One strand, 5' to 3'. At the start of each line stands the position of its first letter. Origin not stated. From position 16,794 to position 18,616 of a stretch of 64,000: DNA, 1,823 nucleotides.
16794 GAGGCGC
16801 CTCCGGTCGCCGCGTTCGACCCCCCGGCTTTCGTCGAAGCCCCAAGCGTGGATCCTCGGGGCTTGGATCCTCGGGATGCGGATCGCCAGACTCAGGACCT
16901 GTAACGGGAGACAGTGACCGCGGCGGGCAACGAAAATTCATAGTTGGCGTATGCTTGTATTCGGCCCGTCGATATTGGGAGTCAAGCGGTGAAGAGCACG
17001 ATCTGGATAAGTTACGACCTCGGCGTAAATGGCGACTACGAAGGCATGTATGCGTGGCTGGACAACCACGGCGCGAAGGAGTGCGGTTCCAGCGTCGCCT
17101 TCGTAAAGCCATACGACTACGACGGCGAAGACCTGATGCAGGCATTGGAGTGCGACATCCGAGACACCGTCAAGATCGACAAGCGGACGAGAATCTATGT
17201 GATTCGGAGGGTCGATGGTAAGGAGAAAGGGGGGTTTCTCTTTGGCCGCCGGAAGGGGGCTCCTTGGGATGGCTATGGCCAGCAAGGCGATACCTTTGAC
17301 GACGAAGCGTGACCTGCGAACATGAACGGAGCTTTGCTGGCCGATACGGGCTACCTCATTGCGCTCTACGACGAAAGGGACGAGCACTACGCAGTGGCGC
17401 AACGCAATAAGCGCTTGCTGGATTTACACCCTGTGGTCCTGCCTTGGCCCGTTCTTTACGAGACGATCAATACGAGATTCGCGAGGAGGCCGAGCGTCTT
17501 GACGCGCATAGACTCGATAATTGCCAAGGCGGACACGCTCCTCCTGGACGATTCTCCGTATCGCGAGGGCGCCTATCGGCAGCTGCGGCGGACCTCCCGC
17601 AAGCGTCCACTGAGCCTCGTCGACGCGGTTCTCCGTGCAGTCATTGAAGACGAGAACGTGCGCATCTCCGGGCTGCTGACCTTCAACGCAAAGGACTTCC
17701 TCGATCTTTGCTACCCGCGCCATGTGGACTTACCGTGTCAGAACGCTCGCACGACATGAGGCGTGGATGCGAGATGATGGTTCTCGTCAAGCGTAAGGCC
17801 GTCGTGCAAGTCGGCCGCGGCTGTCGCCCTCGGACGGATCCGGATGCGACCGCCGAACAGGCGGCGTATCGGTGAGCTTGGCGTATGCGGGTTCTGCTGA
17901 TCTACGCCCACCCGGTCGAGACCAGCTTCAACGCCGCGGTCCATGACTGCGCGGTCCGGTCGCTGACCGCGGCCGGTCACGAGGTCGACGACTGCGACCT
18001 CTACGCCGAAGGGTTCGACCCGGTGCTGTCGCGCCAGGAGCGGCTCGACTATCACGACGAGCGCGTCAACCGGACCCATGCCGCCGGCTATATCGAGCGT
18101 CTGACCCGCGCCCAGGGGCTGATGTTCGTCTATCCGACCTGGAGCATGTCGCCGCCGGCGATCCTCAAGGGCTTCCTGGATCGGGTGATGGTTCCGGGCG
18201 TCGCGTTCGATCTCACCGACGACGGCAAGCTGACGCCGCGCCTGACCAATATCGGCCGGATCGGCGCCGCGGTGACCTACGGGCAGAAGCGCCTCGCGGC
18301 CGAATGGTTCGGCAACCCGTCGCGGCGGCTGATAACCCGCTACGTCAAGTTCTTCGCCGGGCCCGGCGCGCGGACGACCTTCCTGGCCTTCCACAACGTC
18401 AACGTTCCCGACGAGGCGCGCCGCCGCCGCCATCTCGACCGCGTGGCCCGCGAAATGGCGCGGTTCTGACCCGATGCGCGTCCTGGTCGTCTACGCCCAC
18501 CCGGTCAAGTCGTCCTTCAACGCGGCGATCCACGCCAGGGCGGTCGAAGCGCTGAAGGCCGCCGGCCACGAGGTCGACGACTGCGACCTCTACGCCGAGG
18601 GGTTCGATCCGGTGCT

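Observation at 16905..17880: Low-GC islet carrying an orphan Cas2-like small protein directly upstream of a PIN nuclease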

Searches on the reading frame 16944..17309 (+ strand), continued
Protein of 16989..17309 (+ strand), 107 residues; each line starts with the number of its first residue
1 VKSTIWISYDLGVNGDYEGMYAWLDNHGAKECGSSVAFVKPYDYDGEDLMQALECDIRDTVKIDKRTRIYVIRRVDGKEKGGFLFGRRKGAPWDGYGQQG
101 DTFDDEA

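Call 66: find_encoding_contigs(protein=P0006, flank=5000, max_places=3)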
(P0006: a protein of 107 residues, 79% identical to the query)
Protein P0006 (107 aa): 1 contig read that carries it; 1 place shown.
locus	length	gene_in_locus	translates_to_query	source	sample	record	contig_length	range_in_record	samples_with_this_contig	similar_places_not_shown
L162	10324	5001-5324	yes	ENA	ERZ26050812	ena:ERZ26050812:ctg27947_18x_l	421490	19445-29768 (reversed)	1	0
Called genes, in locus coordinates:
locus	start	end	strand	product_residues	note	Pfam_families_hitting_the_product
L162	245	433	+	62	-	-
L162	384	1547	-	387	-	PF01637:ATPase_2 (weak), PF13191:AAA_16 (weak), PF13401:AAA_22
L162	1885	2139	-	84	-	PF07927:HicA_toxin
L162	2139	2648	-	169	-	PF24706:DUF7669 (weak)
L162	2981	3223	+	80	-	-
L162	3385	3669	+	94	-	-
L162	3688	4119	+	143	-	-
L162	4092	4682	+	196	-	PF13701:DDE_Tnp_1_4 (weak)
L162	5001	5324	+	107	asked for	-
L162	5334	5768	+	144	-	-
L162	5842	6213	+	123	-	PF06634:DUF1156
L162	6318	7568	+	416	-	-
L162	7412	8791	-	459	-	PF06808:DctM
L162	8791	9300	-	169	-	PF04290:DctQ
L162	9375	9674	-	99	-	-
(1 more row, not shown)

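Call 67: find_encoding_contigs(protein=P0003, flank=5000, max_places=3)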
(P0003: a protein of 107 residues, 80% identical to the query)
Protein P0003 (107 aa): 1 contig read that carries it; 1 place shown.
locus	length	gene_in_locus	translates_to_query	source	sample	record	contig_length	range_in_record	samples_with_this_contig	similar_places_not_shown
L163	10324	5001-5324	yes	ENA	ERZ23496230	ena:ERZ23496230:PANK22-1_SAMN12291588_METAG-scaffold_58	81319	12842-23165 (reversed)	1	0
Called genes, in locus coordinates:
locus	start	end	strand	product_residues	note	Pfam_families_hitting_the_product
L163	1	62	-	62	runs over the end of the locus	PF06698:DUF1192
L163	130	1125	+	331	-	PF08240:ADH_N, PF00107:ADH_zinc_N, PF13602:ADH_zinc_N_2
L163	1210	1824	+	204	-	PF06242:TrcR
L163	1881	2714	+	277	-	PF00892:EamA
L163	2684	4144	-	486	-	PF01663:Phosphodiest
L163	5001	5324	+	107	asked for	-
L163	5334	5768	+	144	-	-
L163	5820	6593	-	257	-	-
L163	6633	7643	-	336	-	PF13280:WYL, PF25583:WCX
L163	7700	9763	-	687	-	PF13191:AAA_16 (faint), PF13238:AAA_18 (faint), PF13207:AAA_17 (faint), PF05496:RuvB_N (faint), PF25199:nSTAND_NTPase5 (faint), PF02367:TsaE (faint), PF00004:AAA, PF00004:AAA, +8 more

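Call 75: search_protein_families(library=phrogs, proteins=[window:16989-17309:+], max_evalue=1)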
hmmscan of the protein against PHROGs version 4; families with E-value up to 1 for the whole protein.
window:16989-17309:+ (107 aa): 1 family
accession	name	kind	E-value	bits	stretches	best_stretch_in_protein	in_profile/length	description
phrog_14054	-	unknown function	0.17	12.1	1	36-76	123-163/244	-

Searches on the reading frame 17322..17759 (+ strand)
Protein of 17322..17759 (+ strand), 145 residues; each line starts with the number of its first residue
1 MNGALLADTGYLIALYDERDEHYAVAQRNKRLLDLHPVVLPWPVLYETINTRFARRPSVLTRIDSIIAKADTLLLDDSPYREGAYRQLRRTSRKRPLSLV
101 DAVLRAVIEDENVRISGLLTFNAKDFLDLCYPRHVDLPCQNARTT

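Call 4: search_protein_families(library=pfam, proteins=[window:17322-17756:+], max_evalue=10)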
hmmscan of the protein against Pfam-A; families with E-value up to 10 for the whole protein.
window:17322-17756:+ (145 aa): 1 family
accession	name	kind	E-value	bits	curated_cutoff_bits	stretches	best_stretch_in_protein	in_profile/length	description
PF01850.27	PIN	-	5.6e-05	24.2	23.6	1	7-123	3-112/120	PIN domain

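Call 5: search_protein_families(library=ncbifam, proteins=[window:17322-17756:+], max_evalue=10)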
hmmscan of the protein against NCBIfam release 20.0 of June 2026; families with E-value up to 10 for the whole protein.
window:17322-17756:+ (145 aa): 0 families

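Call 6: search_protein_families(library=padloc, proteins=[window:17322-17756:+], max_evalue=10)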
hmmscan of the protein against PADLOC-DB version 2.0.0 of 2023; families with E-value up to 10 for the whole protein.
window:17322-17756:+ (145 aa): 0 families

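Call 9: search_solved_structures(query=window:17322-17756:+, max_evalue=10)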
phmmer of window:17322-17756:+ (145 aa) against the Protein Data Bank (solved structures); distinct sequences matched with E-value up to 10: 1.
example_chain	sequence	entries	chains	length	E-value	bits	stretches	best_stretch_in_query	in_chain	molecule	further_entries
2doq_A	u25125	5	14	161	1.4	12.4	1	72-130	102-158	Cell division control protein 31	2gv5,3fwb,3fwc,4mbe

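Call 41: find_related_loci(query=A3, collection=metagenome_contigs, flank=3000)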
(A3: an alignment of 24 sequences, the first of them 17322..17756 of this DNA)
Query A3 (145 aa) in metagenome_contigs; peptide patterns used: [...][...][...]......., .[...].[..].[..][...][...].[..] (x = any residue, [..] = any of these).
600 stretches matched a pattern (row limit reached: there are more); 372 encode a relative of the query (tblastn E <= 1e-3); the best 80 are kept; 80 distinct loci.
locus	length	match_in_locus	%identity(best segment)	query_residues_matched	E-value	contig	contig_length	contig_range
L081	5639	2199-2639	55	4-145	4e-47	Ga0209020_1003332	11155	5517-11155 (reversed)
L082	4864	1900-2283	56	4-130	6e-46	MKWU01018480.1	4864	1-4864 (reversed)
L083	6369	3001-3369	53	5-127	2e-39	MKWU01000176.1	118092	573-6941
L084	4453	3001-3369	53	5-127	2e-39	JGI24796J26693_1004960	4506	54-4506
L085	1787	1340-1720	48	5-131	1e-37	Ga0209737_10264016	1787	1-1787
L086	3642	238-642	44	3-137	3e-37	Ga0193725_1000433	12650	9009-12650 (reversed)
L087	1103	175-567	47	5-137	8e-37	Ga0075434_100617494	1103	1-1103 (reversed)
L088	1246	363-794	43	1-143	2e-36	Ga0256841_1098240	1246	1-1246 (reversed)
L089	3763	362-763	43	4-137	6e-35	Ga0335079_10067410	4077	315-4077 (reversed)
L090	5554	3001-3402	43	4-137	6e-35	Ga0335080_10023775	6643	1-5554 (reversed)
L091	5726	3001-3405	44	5-137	6e-35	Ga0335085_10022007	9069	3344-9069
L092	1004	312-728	47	1-137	5e-36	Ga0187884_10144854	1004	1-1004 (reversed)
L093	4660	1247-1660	46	1-137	9e-35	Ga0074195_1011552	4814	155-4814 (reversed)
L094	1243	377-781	45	4-137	2e-35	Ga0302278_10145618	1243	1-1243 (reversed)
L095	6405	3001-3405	39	5-137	3e-34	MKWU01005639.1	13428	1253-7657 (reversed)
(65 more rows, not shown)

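Call 43: search_solved_structures(query=A3, max_evalue=1)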
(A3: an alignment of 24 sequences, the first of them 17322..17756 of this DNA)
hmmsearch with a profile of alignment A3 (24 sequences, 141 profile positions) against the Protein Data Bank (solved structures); distinct sequences matched with E-value up to 1: 3.
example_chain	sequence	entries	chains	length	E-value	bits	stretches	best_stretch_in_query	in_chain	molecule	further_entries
5wzf_A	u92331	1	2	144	0.038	17.5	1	3-115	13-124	23S rRNA-specific endonuclease VapC20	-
1w8i_A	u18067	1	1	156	0.087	16.3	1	5-113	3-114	PUTATIVE VAPC RIBONUCLEASE AF_1683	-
5wz4_A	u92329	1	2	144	0.91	13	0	3-115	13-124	23S rRNA-specific endonuclease VapC20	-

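Call 47: find_homologous_proteins(query=window:17322-17756:+, max_evalue=0.001)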
Query window:17322-17756:+ (145 aa): 130 proteins with E <= 0.001 among 184 candidates; the best 120 are listed.
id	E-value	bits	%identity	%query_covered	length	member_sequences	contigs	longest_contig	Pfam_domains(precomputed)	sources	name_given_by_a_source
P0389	4.2e-90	317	100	100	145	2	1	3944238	-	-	-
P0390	1.8e-81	289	92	97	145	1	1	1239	-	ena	-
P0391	1.5e-78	280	87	100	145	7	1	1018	-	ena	-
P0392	3.1e-78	279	88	100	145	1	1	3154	-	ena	-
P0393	1.0e-77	277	88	100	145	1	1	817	PF01850.28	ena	-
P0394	1.2e-77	277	88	98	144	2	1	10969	-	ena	-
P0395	4.3e-76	272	87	97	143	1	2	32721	-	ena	-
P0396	1.6e-75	270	84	99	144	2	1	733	-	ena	-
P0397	6.0e-74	265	82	99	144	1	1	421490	-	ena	-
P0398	8.4e-74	264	84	99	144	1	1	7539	-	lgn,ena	-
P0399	2.5e-73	263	82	99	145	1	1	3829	PF01850.28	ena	-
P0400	4.3e-72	259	81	99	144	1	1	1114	-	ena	-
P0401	4.5e-72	259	84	100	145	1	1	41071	-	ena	-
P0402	1.6e-71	257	80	98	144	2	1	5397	-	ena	-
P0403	7.2e-71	255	78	99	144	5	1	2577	-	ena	-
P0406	2.4e-64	234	75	98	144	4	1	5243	PF01850.28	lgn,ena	-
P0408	5.0e-64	233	77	98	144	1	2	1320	PF01850.28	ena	-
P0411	1.1e-62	228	75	98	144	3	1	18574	PF01850.28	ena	-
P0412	1.6e-62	228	73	99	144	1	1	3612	PF01850.28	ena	-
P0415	5.5e-62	226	74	98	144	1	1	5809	PF01850.28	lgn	-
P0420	6.5e-57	210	69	99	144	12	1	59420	PF01850.28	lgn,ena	-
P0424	5.1e-46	174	60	92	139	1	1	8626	PF01850.28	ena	-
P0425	5.6e-46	174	59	93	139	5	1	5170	PF01850.28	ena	-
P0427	1.3e-45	173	58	94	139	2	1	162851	PF01850.28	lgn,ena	-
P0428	1.5e-45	173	59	93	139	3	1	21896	PF01850.28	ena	-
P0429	1.8e-45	172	59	93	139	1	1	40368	PF01850.28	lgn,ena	-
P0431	5.2e-45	171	59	93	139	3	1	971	PF01850.28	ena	-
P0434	2.4e-44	169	58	93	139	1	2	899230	PF01850.28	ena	-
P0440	8.2e-44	167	58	93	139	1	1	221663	PF01850.28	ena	-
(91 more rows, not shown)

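Call 75: search_protein_families(library=phrogs, proteins=[window:17322-17756:+], max_evalue=1)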
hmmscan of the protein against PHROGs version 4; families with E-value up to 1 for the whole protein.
window:17322-17756:+ (145 aa): 0 families

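Call 85: find_encoding_contigs(protein=window:17322-17759:+, flank=3000, max_places=2)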
Protein window:17322-17759:+ (145 aa): no gene with exactly this product is on record in the collection.

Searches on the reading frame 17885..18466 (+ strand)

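Call 65: search_protein_families(library=pfam, proteins=[window:17885-18466:+], max_evalue=0.001)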
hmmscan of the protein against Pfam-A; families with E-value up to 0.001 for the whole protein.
window:17885-18466:+ (194 aa): 2 families
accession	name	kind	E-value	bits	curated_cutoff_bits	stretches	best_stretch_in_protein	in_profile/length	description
PF02525.22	Flavodoxin_2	-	8.6e-27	94.6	27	1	1-187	1-194/198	Flavodoxin-like fold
PF03358.20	FMN_red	-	2.8e-11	43.7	24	1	1-112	1-99/152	NADPH-dependent FMN reductase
